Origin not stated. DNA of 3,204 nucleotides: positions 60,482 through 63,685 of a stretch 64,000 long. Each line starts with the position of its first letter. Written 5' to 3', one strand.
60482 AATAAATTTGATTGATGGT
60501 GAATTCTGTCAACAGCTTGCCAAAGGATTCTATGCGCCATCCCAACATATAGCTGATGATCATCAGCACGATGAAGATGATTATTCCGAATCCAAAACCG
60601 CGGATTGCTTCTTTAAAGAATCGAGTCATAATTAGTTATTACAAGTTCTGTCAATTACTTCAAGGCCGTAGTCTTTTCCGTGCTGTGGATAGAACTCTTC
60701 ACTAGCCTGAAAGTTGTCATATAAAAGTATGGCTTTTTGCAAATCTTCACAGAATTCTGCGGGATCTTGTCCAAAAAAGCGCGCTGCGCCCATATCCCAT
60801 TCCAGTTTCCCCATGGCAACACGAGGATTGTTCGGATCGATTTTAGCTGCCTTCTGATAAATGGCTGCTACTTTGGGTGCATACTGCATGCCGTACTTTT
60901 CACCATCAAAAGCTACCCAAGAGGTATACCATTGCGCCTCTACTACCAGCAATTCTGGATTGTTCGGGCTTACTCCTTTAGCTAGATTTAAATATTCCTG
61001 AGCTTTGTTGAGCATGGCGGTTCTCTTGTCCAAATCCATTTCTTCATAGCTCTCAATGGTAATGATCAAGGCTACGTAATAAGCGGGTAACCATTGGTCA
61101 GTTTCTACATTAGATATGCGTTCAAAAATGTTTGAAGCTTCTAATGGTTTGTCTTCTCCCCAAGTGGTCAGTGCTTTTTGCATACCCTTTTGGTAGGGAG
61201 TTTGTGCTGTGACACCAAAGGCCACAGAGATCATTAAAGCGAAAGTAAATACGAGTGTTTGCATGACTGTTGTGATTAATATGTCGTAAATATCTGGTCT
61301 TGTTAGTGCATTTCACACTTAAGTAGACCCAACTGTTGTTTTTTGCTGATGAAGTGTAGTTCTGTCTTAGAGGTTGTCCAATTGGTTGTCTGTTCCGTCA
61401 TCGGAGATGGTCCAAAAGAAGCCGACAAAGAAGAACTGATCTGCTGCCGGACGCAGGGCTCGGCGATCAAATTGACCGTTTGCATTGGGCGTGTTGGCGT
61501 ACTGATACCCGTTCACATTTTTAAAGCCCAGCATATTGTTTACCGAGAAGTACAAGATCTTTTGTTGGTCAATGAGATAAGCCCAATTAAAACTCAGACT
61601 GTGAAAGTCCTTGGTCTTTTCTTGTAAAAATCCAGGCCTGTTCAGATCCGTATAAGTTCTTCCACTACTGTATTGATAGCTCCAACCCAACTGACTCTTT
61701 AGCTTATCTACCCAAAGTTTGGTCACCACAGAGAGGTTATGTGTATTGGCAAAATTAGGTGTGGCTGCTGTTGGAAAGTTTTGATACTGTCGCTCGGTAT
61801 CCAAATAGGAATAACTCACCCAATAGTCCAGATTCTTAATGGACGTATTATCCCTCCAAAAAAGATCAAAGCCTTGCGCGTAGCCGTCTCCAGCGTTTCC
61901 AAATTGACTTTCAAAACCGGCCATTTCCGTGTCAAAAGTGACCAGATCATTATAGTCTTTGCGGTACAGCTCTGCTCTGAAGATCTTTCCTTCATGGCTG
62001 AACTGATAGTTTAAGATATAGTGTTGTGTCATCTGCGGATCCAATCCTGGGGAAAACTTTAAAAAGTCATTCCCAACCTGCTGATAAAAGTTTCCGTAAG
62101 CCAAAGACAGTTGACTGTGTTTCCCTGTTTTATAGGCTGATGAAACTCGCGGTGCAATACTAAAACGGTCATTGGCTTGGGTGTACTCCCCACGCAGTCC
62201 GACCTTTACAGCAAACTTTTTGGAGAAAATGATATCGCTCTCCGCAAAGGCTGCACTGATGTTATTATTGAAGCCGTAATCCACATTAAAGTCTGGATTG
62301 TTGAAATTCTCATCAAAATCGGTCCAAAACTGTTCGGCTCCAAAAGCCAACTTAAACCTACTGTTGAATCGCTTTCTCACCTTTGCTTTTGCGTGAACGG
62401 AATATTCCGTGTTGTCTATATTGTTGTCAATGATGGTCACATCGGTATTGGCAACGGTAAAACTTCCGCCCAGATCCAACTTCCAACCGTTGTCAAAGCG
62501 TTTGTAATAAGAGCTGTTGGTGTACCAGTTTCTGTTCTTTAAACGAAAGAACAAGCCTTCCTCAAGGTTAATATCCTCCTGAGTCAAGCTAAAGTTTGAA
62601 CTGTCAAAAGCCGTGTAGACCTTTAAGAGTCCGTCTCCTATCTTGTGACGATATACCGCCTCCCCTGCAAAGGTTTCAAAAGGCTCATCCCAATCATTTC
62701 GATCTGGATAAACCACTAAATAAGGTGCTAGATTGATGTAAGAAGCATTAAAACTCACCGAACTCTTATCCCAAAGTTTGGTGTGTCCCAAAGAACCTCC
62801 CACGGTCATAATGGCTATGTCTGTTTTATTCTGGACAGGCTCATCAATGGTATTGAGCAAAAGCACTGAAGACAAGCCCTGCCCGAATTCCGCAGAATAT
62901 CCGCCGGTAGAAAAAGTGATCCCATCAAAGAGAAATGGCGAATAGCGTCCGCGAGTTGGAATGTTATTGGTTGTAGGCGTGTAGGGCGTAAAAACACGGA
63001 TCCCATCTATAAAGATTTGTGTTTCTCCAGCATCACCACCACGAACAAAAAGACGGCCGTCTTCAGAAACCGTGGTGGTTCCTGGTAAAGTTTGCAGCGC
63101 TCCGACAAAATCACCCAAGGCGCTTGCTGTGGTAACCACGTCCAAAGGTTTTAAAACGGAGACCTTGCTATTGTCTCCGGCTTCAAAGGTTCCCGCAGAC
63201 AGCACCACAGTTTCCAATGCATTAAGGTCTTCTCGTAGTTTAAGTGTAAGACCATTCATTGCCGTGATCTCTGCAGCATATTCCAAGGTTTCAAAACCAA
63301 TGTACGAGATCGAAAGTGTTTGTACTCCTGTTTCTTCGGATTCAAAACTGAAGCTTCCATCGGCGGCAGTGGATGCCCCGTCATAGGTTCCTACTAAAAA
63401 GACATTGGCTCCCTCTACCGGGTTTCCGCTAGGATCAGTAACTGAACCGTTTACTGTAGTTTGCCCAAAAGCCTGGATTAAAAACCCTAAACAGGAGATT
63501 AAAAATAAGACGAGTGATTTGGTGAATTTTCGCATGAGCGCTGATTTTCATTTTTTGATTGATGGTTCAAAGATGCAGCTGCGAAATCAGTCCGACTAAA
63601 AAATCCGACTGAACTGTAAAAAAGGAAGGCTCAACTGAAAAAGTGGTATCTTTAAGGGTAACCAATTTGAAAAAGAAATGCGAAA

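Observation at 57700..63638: TonB receptor / TPR / kinase-2TM / 2TM / 2TM / LytTR module with three matching LytTR promoters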

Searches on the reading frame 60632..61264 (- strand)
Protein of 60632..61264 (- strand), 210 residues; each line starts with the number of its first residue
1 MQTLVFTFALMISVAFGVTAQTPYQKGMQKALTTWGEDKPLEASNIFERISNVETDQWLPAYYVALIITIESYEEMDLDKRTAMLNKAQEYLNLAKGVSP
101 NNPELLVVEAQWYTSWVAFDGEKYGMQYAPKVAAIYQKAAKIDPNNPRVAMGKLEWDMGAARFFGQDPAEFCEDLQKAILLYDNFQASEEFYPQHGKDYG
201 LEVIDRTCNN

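Call 3: search_protein_families(library=pfam, proteins=[window:60632-61264:-], max_evalue=0.01)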
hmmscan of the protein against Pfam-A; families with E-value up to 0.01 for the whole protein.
window:60632-61264:- (210 aa): 0 families

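Call 4: search_protein_families(library=ncbifam, proteins=[window:60632-61264:-], max_evalue=0.01)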
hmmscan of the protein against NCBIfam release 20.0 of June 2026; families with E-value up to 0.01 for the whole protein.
window:60632-61264:- (210 aa): 0 families

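Call 21: search_protein_families(library=pfam, proteins=[window:60632-61264:-], max_evalue=10)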
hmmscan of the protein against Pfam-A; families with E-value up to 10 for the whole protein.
window:60632-61264:- (210 aa): 2 families
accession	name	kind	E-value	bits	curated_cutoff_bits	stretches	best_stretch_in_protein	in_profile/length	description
PF13181.12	TPR_8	-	0.09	13.4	25.7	0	134-146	22-34/34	Tetratricopeptide repeat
PF13414.12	TPR_11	-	0.096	12.8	26.8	1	136-148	17-29/42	TPR repeat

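Call 27: find_homologous_proteins(query=window:60632-61264:-, max_evalue=0.00001)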
Query window:60632-61264:- (210 aa): 268 proteins with E <= 0.00001 among 308 candidates; the best 120 are listed.
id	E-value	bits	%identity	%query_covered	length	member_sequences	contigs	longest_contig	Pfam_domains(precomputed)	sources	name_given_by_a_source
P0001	3.4e-132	456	95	100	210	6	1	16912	-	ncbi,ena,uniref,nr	ncbi:hypothetical protein [Gilvibacter sp.]|uniref:hypothetical protein n=1 Tax=Gilvibacter sp. TaxI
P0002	9.1e-110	383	80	100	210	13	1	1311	-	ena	-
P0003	7.1e-102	357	75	100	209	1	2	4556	-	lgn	-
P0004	2.0e-98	346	71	100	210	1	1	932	-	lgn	-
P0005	5.0e-97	341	72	100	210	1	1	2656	-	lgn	-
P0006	8.5e-94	331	70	100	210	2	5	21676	-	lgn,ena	-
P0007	2.6e-92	326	69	100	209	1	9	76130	-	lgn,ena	-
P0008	1.1e-81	291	61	100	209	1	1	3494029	-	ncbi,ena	-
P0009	1.6e-78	281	60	100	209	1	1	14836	-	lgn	-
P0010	1.7e-77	277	58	100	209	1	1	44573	PF14559.13,PF13428.13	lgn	-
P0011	5.5e-77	276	64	90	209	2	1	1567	PF14559.13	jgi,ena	-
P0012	3.4e-76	273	58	100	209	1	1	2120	PF14559.13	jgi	-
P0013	1.5e-75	271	57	98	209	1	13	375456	PF14559.13,PF13428.13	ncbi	ncbi:MAG: hypothetical protein ABJM06_02525 [Gilvibacter sp.]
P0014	1.1e-72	262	56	100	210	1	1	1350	-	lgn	-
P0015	3.1e-72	260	56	100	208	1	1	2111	-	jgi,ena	-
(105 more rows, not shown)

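Call 29: search_solved_structures(query=A1, max_evalue=10, show_alignments=2)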
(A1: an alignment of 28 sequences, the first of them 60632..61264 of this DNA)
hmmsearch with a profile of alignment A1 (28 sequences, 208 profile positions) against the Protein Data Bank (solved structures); distinct sequences matched with E-value up to 10: 7.
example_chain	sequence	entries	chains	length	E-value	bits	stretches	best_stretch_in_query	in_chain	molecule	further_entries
6bqs_A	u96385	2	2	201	3.1e-13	52.8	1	40-207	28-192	hypothetical protein PG_2227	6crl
3zgq_A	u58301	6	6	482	0.012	18.1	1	120-149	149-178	INTERFERON-INDUCED PROTEIN WITH TETRATRICOPEPTIDE REPEATS 5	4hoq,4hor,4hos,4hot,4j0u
7obi_A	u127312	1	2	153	0.022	17.3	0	128-144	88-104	CTPR-rv4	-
3kd7_A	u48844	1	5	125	0.027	17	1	114-182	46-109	CTPR390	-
10zo_A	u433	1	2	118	1.1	11.7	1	132-167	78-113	Anti-Marburgvirus Nucleoprotein Single Domain Antibody A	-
6apo_A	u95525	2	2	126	1.2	11.6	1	132-167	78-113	Anti-Marburgvirus Nucleoprotein Single Domain Antibody A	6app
9rwm_A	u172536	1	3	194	1.6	11.3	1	67-145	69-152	A disintegrin and metalloproteinase with thrombospondin motifs 5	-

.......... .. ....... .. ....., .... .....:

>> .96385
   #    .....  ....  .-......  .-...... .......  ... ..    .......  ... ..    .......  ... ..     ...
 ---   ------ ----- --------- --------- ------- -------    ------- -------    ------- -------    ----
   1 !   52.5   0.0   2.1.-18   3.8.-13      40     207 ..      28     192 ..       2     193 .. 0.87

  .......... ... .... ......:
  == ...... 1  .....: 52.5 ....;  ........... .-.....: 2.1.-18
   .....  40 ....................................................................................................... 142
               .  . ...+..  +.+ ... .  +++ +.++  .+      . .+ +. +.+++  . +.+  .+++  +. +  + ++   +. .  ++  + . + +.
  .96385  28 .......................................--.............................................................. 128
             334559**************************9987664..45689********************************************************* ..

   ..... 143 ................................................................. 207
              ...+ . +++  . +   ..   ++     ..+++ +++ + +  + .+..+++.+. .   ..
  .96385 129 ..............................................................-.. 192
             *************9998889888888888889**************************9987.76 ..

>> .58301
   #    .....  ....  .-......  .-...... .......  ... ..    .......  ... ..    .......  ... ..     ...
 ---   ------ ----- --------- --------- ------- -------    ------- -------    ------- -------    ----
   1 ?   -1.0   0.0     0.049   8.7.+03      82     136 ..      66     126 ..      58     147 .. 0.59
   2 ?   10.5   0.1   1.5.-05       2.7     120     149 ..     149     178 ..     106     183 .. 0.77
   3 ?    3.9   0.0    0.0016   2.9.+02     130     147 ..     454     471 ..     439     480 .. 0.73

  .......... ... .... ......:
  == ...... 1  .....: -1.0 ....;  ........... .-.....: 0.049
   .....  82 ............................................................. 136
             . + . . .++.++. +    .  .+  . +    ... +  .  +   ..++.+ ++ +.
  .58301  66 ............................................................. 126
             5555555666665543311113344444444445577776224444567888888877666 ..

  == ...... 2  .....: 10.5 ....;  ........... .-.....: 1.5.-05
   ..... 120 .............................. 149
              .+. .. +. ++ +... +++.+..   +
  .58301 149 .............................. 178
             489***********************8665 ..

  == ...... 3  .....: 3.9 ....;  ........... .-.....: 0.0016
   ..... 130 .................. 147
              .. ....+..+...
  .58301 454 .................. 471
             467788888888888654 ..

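Call 32: find_related_loci(query=A1, collection=genome_contigs, flank=8000)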
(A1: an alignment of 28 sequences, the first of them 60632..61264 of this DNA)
Query A1 (210 aa) in genome_contigs; peptide patterns used: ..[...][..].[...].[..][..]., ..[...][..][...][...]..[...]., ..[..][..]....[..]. (x = any residue, [..] = any of these).
599 stretches matched a pattern (row limit reached: there are more); 575 encode a relative of the query (tblastn E <= 1e-3); the best 80 are kept; 80 distinct loci.
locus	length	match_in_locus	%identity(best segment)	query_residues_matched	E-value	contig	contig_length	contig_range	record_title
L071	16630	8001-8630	95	1-210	4e-137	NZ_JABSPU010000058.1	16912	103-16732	MAG: Gilvibacter sp. isolate DT_42 DT-Gilvibacter-1_scaffold_58, whole genome shotgun sequence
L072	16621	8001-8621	58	1-209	1e-79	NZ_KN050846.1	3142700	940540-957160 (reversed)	Altibacter lentus strain JLT2010 Scaffold1, whole genome shotgun sequence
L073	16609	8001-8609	55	4-209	2e-78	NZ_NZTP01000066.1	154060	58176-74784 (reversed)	MAG: Altibacter sp. isolate EAC109 MHASMcontig_151815, whole genome shotgun sequence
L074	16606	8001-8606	51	4-208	2e-71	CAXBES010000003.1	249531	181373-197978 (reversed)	MAG TPA_asm: uncultured Ulvibacter sp. isolate ERR2762121_binner12_Refined_64 genome assembly, contig: ERZ3421540.109, w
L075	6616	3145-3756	52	2-208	2e-70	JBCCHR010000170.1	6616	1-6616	MAG: Bacteroidota bacterium isolate P01_B01_bin.71 k141_3555587_length_6616_cov_7.0000, whole genome shotgun sequence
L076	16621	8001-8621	51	1-209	7e-70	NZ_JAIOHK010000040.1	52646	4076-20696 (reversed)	MAG: Altibacter sp. isolate MAG_02 contig_94537, whole genome shotgun sequence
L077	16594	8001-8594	51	11-208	4e-69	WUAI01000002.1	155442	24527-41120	MAG: Flavobacteriaceae bacterium isolate bin8-gambi FLA-8_contig_1, whole genome shotgun sequence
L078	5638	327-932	50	10-208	3e-69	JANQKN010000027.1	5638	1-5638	MAG: Flavobacteriaceae bacterium isolate PL25a_bin.158 k99_195709, whole genome shotgun sequence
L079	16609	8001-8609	52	5-209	1e-68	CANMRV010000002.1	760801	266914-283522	uncultured Flavobacteriaceae bacterium isolate 2-612-J.fasta genome assembly, contig: NODE_2, whole genome shotgun seque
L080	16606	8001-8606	54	8-208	1e-68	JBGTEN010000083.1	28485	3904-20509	MAG: Arenibacter sp. isolate JTS-RE168 k141_11001231, whole genome shotgun sequence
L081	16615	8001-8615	49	1-209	7e-68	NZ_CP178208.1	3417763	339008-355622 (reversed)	Pontimicrobium sp. IMCC45349 chromosome, complete genome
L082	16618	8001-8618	49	1-209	1e-67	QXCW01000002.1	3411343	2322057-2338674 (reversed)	Flavobacteriaceae bacterium MAR_2010_72 Ga0052904_12, whole genome shotgun sequence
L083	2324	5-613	50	5-208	2e-68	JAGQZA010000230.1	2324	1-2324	MAG: Flavobacteriaceae bacterium isolate HKST-UBA79 NODE_230_length_2324_cov_2.894971, whole genome shotgun sequence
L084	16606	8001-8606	51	10-208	2e-67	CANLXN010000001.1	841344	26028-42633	uncultured Flavobacteriaceae bacterium isolate 3-490-G.fasta genome assembly, contig: NODE_1, whole genome shotgun seque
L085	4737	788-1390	52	1-204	8e-67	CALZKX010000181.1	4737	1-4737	MAG: uncultured Flavobacteriaceae bacterium isolate FO_M_Bacteroidota_03 genome assembly, contig: k127_82783, whole geno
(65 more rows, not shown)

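Call 37: predict_structure(alignment_id=A1)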
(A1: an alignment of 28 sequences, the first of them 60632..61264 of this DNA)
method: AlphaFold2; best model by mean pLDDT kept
length: 210 residues; sequences in the alignment: 28
mean_pLDDT: 91.2   pTM: 0.84
mean pLDDT of the five models: 91.2, 91.1, 90.7, 90.5, 90.5
residues with pLDDT >= 90: 171; 70-90: 19; 50-70: 15; < 50: 5
segments of 3 or more residues with pLDDT < 50: none
pLDDT, mean of each block of 10 residues (from residue 1): 52 54 95 96 98 97 98 97 98 98 97 97 95 98 96 95 91 95 91 90 87
secondary structure, 60 per line:
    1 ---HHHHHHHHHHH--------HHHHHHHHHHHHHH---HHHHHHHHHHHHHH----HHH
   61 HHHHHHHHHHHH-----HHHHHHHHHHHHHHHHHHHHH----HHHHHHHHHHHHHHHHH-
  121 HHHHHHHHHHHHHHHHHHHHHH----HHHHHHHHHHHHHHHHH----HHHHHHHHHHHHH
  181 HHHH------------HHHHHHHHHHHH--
elements in order: H4-14 H23-36 H40-53 H58-72 H78-98 H103-119 H121-142 H147-163 H168-184 H197-208

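Call 42: fold_search(model_id=the predicted structure, library=pdb)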
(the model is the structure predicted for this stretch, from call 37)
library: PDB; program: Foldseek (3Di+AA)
matches with E <= 10: 1092; with E <= 0.001: 2
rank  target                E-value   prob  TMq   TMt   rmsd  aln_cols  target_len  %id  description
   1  6bqs_MODEL_1_A        2.6e-05  1.00  0.76  0.79   2.8       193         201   18  HusA haemophore from Porphyromonas gingivalis (released 2018-10-10)
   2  9gzg_A                8.4e-04  1.00  0.51  0.67   5.8       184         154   14  Crystal structure of CTPR4E4 mutant (released 2025-10-15)
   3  2pl2_A                1.8e-03  1.00  0.58  0.62   3.4       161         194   14  Crystal structure of TTC0263: a thermophilic TPR protein in Thermus thermophilus HB27 (released 2008-03-04)
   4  9qhc_B                3.3e-03  0.97  0.22  0.17  17.6       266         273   12  Crystal structure of 8-repeat CTPR protein with eliminated coordination sites (released 2025-10-22)
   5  4n39_A                3.7e-03  1.00  0.55  0.18   3.4       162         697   13  Crystal structure of human O-GlcNAc transferase bound to a peptide from HCF-1 pro-repeat 2 (11-26) (released 2014-01-01)
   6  7obi_B                4.4e-03  1.00  0.49  0.72   4.4       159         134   18  Consensus tetratricopeptide repeat protein type RV4 (released 2022-02-23)
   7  8far_A                4.8e-03  1.00  0.46  0.66   4.9       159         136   15  Accurate computational design of genetically encoded 3D protein crystals (released 2023-11-01)
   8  6b85_A                5.1e-03  1.00  0.48  0.47   9.7       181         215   14  Crystal structure of transmembrane protein TMHC4_R (released 2018-03-14)
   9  2fo7                  5.6e-03  1.00  0.47  0.68   5.3       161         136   16  Crystal structure of an 8 repeat consensus TPR superhelix (trigonal crystal form) (released 2006-03-07)
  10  4kyo_D                6.1e-03  1.00  0.40  0.33   8.8       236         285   12  Alanine-glyoxylate aminotransferase variant K390A in complex with the TPR domain of human Pex5p (released 2014-11-19)
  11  4xi0_F                6.4e-03  1.00  0.31  0.36   8.0       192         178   11  MamA 41-end from Desulfovibrio magneticus RS-1 (released 2015-08-19)
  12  6ibo_A                6.7e-03  1.00  0.57  0.19   3.0       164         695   14  Catalytic deficiency of O-GlcNAc transferase leads to X-linked intellectual disability (released 2019-07-24)
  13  5npr_A                6.7e-03  1.00  0.57  0.18   3.1       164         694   14  The human O-GlcNAc transferase in complex with a thiol-linked bisubstrate inhibitor (released 2018-05-16)
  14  4gz5_A                6.7e-03  1.00  0.55  0.18   3.5       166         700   14  Crystal structure of human O-GlcNAc Transferase with UDP-GlcNAc (released 2012-10-31)
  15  4gyy_A                6.7e-03  1.00  0.52  0.18   4.1       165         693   14  Crystal structure of human O-GlcNAc Transferase with UDP-5SGlcNAc and a peptide substrate (released 2012-10-31)
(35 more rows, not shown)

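Call 77: search_protein_families(library=padloc, proteins=[window:60635-61264:-], max_evalue=0.01)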
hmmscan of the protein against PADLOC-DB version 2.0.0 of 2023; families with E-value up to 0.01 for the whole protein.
window:60635-61264:- (210 aa): 0 families

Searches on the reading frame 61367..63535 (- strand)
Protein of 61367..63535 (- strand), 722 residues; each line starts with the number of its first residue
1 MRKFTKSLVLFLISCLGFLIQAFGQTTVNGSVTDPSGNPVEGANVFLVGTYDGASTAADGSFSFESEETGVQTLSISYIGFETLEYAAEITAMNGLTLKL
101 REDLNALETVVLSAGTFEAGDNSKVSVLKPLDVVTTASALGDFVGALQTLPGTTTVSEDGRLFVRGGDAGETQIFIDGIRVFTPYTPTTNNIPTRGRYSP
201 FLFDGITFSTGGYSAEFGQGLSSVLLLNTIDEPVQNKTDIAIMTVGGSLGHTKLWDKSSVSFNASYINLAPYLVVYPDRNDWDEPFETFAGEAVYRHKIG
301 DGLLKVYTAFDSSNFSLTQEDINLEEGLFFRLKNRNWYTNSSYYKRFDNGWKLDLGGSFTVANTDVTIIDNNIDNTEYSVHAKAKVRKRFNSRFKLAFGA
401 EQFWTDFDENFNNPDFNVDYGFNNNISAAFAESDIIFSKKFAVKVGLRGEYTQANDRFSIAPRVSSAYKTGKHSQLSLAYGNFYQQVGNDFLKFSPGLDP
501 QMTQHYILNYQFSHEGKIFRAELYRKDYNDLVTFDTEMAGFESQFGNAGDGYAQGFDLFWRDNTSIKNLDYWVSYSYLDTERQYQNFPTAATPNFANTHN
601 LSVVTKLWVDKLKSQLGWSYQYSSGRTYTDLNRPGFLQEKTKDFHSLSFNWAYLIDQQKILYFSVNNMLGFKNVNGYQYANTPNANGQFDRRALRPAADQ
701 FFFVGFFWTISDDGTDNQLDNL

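Call 3: search_protein_families(library=pfam, proteins=[window:61367-63535:-], max_evalue=0.01)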
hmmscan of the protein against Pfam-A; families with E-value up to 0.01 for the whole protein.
window:61367-63535:- (722 aa): 4 families
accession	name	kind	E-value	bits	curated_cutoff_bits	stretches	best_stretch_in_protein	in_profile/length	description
PF13715.12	CarbopepD_reg_2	-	4.9e-15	55.8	32.2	1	28-111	1-87/88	CarboxypepD_reg-like domain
PF00593.30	TonB_dep_Rec_b-barrel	-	4.3e-14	53.6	27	1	323-667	50-435/436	TonB dependent receptor-like, beta-barrel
PF13620.12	CarboxypepD_reg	-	1.5e-13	51.3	32.3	1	27-97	1-76/82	Carboxypeptidase regulatory-like domain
PF07715.20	Plug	-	4.8e-06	27.5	23.9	1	141-220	23-102/107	TonB-dependent Receptor Plug Domain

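Call 4: search_protein_families(library=ncbifam, proteins=[window:61367-63535:-], max_evalue=0.01)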
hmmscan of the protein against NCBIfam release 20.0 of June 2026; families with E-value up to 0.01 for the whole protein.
window:61367-63535:- (722 aa): 1 family
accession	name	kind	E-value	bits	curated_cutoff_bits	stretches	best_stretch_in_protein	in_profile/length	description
TIGR04056.1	OMP_RagA_SusC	subfamily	2.3e-14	52.7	368.25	1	27-116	2-88/981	SusC/RagA family TonB-linked outer membrane protein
